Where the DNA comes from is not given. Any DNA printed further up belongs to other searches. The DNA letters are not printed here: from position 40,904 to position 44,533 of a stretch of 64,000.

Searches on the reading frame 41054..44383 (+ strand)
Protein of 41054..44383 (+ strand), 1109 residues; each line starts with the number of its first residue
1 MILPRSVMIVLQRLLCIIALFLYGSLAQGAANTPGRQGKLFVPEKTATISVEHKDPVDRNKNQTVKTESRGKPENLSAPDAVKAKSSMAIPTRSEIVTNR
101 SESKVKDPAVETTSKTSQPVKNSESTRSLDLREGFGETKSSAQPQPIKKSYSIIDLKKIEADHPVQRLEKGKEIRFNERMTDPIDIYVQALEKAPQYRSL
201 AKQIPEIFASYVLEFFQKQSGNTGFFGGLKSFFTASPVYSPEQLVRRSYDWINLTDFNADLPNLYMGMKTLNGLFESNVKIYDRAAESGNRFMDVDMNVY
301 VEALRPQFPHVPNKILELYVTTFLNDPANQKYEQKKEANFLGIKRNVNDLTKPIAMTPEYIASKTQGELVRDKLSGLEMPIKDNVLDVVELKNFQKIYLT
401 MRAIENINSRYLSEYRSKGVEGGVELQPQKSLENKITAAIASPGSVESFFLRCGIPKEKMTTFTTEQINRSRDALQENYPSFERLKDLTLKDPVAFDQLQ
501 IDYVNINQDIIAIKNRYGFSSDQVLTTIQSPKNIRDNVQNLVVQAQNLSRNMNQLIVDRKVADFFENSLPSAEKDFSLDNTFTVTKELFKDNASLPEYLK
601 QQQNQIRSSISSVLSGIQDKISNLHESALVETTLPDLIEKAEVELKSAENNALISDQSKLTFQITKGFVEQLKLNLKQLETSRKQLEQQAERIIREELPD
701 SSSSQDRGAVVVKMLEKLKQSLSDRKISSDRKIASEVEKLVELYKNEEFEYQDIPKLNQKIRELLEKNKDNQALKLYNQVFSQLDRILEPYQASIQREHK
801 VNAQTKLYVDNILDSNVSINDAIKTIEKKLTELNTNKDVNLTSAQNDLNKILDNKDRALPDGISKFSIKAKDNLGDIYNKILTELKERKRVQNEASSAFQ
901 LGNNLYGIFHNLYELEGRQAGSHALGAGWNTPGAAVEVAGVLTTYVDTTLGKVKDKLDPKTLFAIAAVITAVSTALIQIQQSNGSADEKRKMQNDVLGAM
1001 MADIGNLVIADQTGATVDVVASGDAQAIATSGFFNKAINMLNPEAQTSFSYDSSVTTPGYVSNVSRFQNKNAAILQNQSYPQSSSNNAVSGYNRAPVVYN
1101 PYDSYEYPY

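Call 5: search_protein_families(library=ncbifam, proteins=[window:41054-44383:+], max_evalue=1)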
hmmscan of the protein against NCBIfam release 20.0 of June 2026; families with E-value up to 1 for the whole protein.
window:41054-44383:+ (1109 aa): 1 family
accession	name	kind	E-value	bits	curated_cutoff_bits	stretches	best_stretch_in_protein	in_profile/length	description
TIGR00029.2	S20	equivalog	0.66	10.6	33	0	758-787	32-61/84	30S ribosomal protein S20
